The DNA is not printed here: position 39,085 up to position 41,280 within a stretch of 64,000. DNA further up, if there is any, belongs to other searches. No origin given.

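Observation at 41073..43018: Transporter gene bracketed by 113-bp direct repeats carrying a perfectly conserved 34-bp promoter-like core, with a fossil copy of the helicase C-terminus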

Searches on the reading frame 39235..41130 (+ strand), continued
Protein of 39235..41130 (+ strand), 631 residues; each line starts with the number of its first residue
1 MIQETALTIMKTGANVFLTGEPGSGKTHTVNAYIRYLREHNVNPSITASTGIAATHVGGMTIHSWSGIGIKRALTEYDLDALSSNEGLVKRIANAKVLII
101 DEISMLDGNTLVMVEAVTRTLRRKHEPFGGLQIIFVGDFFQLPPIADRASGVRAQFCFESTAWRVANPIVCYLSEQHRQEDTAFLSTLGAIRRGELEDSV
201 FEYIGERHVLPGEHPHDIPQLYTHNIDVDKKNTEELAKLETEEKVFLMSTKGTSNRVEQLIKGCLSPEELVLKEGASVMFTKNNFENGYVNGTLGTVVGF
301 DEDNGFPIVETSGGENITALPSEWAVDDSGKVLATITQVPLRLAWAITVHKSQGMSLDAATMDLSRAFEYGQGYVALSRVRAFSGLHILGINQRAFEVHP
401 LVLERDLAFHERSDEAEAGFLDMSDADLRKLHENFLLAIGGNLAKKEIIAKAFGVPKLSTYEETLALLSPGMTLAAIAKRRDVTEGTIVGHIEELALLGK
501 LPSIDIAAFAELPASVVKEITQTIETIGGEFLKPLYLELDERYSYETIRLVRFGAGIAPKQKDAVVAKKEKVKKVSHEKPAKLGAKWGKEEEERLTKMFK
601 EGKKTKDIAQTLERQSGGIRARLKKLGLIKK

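Call 46: search_protein_families(library=ncbifam, proteins=[window:39235-41130:+], max_evalue=0.001)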
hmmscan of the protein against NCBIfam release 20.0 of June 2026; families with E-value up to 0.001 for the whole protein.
window:39235-41130:+ (631 aa): 7 families
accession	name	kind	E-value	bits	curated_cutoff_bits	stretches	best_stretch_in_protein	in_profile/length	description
TIGR01448.2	helicase_RecD2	equivalog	2.1e-23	82.4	500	1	3-363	321-659/713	SF1B family DNA helicase RecD2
TIGR01447.1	recD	equivalog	1.3e-15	57.1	310.15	1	5-359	155-541/597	exodeoxyribonuclease V subunit alpha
TIGR02768.1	TraA_Ti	equivalog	9e-12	44.1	590.45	1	16-384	378-711/751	Ti-type conjugative transfer relaxase TraA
NF010464.0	PRK13889.1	subfamily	3.7e-07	28.4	1015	1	274-387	603-700/992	conjugal transfer relaxase TraA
NF010248.0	PRK13695.1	equivalog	0.00011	22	156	0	14-42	4-32/180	NTPase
NF038214.1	IS21_help_AAA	equivalog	0.00011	22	200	0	10-35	87-112/232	IS21-like element helper ATPase IstB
NF008127.0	PRK10875.1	equivalog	0.00027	19.6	671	0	342-362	541-561/619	exodeoxyribonuclease V subunit alpha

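Call 48: find_homologous_proteins(query=window:39235-41130:+, max_evalue=1e-100)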
Query window:39235-41130:+ (631 aa): 7993 proteins with E <= 1e-100 among 8000 candidates; the best 120 are listed.
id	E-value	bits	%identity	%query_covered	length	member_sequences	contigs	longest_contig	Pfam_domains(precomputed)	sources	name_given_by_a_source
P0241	0.0e+0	1402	100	100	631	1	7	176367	PF03266.22,PF05970.21,PF13604.13,PF13245.13,PF14493.13,PF13401.13,PF21530.4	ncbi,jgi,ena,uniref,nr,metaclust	ncbi:MAG: hypothetical protein A2845_01485 [Candidatus Lloydbacteria bacterium RIFCSPHIGHO2_01_FULL_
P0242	0.0e+0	1279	90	100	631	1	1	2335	PF03266.22,PF05970.21,PF13604.13,PF13245.13,PF14493.13,PF13401.13,PF21530.4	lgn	-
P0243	0.0e+0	1212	85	100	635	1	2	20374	PF03266.22,PF05970.21,PF13604.13,PF13245.13,PF14493.13,PF13401.13,PF21530.4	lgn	-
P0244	0.0e+0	1120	79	100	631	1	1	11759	PF05970.21,PF13604.13,PF13245.13,PF14493.13,PF13401.13,PF21530.4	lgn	-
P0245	0.0e+0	1089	77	100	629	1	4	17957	PF05970.21,PF13604.13,PF13245.13,PF14493.13,PF13401.13,PF21530.4,PF07728.21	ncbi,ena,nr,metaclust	ncbi:MAG: AAA ATPase [Parcubacteria group bacterium GW2011_GWA2_47_7]|nr:MAG: AAA ATPase [Parcubacte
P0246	0.0e+0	1080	78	100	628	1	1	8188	PF05970.21,PF13604.13,PF13245.13,PF14493.13,PF13401.13,PF21530.4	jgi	jgi:ATP-dependent DNA helicase PIF1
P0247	0.0e+0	1075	77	100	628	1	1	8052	PF03266.22,PF05970.21,PF13604.13,PF13245.13,PF14493.13,PF13401.13,PF21530.4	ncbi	-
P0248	0.0e+0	1074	78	100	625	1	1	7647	PF03266.22,PF05970.21,PF13604.13,PF13245.13,PF14493.13,PF13401.13,PF21530.4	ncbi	-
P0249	0.0e+0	1071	75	100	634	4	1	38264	PF03266.22,PF05970.21,PF13604.13,PF13245.13,PF14493.13,PF13401.13,PF21530.4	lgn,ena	-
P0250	0.0e+0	1070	76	100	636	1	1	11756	PF05970.21,PF13604.13,PF13245.13,PF14493.13,PF13401.13,PF21530.4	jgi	jgi:hypothetical protein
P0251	0.0e+0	1064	78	97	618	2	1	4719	PF05970.21,PF13604.13,PF13245.13,PF14493.13,PF13401.13,PF21530.4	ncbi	-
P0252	0.0e+0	1043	75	100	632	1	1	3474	PF03266.22,PF05970.21,PF13604.13,PF13245.13,PF14493.13,PF13401.13,PF21530.4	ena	-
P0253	0.0e+0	1042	77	95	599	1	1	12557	PF05970.21,PF13604.13,PF13245.13,PF14493.13,PF13401.13,PF21530.4,PF07728.21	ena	-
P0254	8.3e-296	1001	72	100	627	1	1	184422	PF03266.22,PF05970.21,PF13604.13,PF13245.13,PF14493.13,PF13401.13,PF21530.4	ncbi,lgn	-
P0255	1.3e-284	964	70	100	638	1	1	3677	PF05970.21,PF13604.13,PF13245.13,PF14493.13,PF13401.13,PF21530.4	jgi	jgi:DNA-binding NarL/FixJ family response regulator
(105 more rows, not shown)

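Call 49: find_encoding_contigs(protein=P0242, flank=10000, max_places=4)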
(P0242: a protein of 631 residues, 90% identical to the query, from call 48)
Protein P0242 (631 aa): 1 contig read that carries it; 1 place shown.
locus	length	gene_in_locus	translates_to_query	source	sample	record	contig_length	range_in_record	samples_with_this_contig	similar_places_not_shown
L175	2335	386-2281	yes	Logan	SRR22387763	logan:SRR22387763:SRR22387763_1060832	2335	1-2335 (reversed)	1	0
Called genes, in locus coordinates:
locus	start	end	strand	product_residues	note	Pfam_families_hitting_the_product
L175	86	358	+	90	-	PF12961:DUF3850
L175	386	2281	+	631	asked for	PF03266:NTPase_1 (faint), PF05970:PIF1, PF13245:AAA_19, PF13401:AAA_22 (weak), PF13604:AAA_30, PF21530:Pif1_2B_dom (weak), PF14493:HTH_40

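Call 50: find_encoding_contigs(protein=P0243, flank=10000, max_places=4)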
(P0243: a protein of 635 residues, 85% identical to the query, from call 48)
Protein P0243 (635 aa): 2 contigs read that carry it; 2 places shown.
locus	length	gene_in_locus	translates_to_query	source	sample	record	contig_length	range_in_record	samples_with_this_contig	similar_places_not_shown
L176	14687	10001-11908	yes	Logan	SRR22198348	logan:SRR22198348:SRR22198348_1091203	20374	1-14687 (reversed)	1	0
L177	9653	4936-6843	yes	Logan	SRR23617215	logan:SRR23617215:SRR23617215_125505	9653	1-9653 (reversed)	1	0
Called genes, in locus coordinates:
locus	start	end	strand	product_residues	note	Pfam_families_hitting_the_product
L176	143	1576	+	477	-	-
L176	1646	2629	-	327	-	PF26550:Tricorn_2nd, PF26549:Tricorn_N, PF26550:Tricorn_2nd (weak), PF26549:Tricorn_N (weak), PF07676:PD40, PF26550:Tricorn_2nd (weak), PF26549:Tricorn_N, PF07676:PD40 (weak), +3 more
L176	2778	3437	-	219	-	PF03009:GDPD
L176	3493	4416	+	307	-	PF03462:PCRF, PF00472:RF-1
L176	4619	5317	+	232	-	PF00005:ABC_tran, PF02463:SMC_N (faint), PF13304:AAA_21 (weak)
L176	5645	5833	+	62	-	-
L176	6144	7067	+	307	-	PF18075:FtsX_ECD, PF02687:FtsX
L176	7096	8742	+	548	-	PF01656:CbiA (weak), PF06418:CTP_synth_N, PF00117:GATase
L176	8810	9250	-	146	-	-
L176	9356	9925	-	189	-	-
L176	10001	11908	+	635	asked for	PF03266:NTPase_1 (faint), PF05970:PIF1, PF13245:AAA_19, PF13401:AAA_22 (weak), PF13604:AAA_30, PF21530:Pif1_2B_dom (weak), PF14493:HTH_40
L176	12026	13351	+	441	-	PF06472:ABC_membrane_2, PF05992:SbmA_BacA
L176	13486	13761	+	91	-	-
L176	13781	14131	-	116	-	PF04993:TfoX_N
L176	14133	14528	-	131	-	PF03073:TspO_MBR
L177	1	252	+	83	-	?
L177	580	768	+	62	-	-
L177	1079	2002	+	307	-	PF18075:FtsX_ECD, PF02687:FtsX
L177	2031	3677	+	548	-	PF01656:CbiA (weak), PF06418:CTP_synth_N, PF00117:GATase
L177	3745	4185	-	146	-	-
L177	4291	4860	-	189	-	-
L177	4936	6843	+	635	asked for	PF03266:NTPase_1 (faint), PF05970:PIF1, PF13245:AAA_19, PF13401:AAA_22 (weak), PF13604:AAA_30, PF21530:Pif1_2B_dom (weak), PF14493:HTH_40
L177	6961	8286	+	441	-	PF06472:ABC_membrane_2, PF05992:SbmA_BacA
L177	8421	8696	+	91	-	-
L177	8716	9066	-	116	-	PF04993:TfoX_N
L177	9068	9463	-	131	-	PF03073:TspO_MBR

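Call 51: find_encoding_contigs(protein=P0244, flank=10000, max_places=4)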
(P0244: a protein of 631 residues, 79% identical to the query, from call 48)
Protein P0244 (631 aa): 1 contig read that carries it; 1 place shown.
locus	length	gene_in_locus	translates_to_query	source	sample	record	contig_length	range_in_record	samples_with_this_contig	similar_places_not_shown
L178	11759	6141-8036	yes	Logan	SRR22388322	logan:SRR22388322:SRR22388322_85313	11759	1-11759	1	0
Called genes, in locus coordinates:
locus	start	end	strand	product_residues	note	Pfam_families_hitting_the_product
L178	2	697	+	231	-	?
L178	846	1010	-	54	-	-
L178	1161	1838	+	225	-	PF00005:ABC_tran, PF02463:SMC_N (faint), PF13304:AAA_21 (weak)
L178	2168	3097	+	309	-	PF18075:FtsX_ECD, PF02687:FtsX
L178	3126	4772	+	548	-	PF01656:CbiA (weak), PF06418:CTP_synth_N, PF00117:GATase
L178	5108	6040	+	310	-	-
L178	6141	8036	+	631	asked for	PF05970:PIF1, PF13245:AAA_19, PF13401:AAA_22 (weak), PF13604:AAA_30, PF21530:Pif1_2B_dom (weak), PF14493:HTH_40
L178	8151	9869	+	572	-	PF03092:BT1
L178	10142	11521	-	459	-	PF05992:SbmA_BacA, PF06472:ABC_membrane_2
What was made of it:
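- L178: helicase, BT1-like, inverted SbmA-like (call 51).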

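Call 71: find_encoding_contigs(protein=P0245, flank=10000, max_places=4)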
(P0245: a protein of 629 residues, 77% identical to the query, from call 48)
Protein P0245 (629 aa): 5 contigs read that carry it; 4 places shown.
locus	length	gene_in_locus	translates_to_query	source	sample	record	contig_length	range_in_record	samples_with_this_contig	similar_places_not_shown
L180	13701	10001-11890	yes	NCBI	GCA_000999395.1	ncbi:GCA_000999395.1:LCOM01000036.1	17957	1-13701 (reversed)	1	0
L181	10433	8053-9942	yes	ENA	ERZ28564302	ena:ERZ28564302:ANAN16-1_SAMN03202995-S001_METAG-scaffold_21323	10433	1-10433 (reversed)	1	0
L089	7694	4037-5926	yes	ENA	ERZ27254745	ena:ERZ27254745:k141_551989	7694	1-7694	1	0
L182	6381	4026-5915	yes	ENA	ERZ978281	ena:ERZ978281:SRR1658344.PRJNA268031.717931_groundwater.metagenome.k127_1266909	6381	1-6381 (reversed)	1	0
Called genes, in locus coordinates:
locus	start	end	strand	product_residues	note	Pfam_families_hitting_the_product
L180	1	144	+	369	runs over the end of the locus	-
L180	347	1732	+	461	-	-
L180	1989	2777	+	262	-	PF03462:PCRF, PF00472:RF-1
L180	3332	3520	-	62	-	-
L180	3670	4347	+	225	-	PF00005:ABC_tran, PF02463:SMC_N (faint), PF13304:AAA_21 (weak)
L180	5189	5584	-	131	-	-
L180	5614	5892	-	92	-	-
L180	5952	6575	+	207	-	PF02687:FtsX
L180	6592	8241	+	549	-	PF01656:CbiA (weak), PF06418:CTP_synth_N, PF00117:GATase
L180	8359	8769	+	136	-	-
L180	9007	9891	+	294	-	-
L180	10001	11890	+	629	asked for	PF05970:PIF1, PF07728:AAA_5 (faint), PF13245:AAA_19, PF13401:AAA_22 (weak), PF13604:AAA_30, PF21530:Pif1_2B_dom (weak), PF14493:HTH_40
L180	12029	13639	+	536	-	PF03092:BT1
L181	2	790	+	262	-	PF03462:PCRF, PF00472:RF-1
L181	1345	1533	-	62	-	-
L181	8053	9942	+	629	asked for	PF05970:PIF1, PF07728:AAA_5 (faint), PF13245:AAA_19, PF13401:AAA_22 (weak), PF13604:AAA_30, PF21530:Pif1_2B_dom (weak), PF14493:HTH_40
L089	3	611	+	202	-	?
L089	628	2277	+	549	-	PF01656:CbiA (weak), PF06418:CTP_synth_N, PF00117:GATase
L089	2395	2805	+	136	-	-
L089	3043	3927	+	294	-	-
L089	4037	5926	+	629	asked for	PF05970:PIF1, PF07728:AAA_5 (faint), PF13245:AAA_19, PF13401:AAA_22 (weak), PF13604:AAA_30, PF21530:Pif1_2B_dom (weak), PF14493:HTH_40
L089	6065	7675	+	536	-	PF03092:BT1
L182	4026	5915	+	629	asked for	PF05970:PIF1, PF07728:AAA_5 (faint), PF13245:AAA_19, PF13401:AAA_22 (weak), PF13604:AAA_30, PF21530:Pif1_2B_dom (weak), PF14493:HTH_40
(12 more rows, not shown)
